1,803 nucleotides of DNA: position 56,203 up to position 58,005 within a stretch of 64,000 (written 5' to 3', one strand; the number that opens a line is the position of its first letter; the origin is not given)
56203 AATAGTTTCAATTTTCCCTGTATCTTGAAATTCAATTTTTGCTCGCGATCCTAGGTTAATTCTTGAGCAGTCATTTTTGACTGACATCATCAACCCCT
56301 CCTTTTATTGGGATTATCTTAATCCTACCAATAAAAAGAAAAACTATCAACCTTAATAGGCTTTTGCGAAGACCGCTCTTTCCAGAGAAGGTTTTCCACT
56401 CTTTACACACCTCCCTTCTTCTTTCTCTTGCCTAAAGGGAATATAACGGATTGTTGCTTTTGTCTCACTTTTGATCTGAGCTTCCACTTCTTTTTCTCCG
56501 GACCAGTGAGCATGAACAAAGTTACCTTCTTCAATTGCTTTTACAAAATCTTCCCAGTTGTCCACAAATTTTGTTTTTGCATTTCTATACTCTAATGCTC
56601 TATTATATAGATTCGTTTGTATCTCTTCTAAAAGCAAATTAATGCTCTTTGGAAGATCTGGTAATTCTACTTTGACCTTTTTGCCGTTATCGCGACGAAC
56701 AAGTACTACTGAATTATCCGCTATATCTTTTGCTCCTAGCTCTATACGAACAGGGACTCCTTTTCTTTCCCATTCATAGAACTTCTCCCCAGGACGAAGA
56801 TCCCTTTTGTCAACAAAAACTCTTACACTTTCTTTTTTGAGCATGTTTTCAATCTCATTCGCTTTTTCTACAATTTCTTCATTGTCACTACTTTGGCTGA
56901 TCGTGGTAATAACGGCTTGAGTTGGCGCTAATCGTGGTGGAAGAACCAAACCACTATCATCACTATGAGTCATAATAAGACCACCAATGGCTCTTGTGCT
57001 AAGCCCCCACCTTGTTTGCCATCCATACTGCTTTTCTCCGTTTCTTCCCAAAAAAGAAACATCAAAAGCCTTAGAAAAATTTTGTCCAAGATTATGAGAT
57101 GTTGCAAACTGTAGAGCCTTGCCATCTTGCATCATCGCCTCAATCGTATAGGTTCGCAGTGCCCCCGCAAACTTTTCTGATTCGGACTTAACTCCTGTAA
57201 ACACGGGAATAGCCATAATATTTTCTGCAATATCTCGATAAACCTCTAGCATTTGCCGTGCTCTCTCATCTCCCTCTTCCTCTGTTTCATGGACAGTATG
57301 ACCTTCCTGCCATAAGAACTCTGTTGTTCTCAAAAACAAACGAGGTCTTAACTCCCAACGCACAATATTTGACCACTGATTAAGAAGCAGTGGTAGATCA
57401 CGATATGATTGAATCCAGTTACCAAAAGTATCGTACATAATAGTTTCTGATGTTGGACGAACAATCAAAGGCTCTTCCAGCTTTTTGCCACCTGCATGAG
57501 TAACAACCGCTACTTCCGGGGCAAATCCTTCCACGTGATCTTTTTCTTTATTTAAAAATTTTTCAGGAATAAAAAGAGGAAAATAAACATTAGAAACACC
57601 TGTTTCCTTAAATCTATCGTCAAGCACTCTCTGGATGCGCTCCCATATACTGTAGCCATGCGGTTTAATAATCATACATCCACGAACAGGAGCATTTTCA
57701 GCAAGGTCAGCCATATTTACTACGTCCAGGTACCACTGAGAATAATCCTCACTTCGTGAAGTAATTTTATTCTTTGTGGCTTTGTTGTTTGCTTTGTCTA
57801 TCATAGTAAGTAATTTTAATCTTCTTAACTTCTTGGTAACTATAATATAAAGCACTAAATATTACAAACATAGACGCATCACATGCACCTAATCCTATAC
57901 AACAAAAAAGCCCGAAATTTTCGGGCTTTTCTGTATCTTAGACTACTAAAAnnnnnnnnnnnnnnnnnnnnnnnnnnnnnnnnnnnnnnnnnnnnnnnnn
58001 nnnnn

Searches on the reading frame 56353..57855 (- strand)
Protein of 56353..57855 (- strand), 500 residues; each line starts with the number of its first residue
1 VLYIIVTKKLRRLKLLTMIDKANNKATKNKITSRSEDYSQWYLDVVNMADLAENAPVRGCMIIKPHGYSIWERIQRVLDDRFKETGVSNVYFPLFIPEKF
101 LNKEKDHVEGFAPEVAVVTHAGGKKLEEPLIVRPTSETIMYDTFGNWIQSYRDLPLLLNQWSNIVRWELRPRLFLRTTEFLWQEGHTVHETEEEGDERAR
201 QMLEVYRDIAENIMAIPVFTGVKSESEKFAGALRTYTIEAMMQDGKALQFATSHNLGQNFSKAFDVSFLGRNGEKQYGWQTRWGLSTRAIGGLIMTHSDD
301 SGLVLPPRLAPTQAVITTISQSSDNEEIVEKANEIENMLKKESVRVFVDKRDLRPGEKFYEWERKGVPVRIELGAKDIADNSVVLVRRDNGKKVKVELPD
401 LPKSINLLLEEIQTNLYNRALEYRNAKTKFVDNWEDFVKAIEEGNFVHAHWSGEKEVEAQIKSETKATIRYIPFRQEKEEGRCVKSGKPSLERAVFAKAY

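Call 102: search_protein_families(library=pfam, proteins=[window:56353-57855:-], max_evalue=0.0001)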
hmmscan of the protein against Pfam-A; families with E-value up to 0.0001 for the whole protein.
window:56353-57855:- (500 aa): 3 families
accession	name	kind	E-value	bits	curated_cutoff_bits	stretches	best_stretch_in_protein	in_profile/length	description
PF09180.16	ProRS-C_1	-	1.9e-22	79.6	31.5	1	434-500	1-71/71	Prolyl-tRNA synthetase, C-terminal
PF03129.25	HGTP_anticodon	-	2.5e-19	69.7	21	1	313-405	1-91/94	Anticodon binding domain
PF00587.30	tRNA-synt_2b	-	7.3e-17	62.4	29.3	1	126-291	7-173/179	tRNA synthetase class II core domain (G, H, P, S and T)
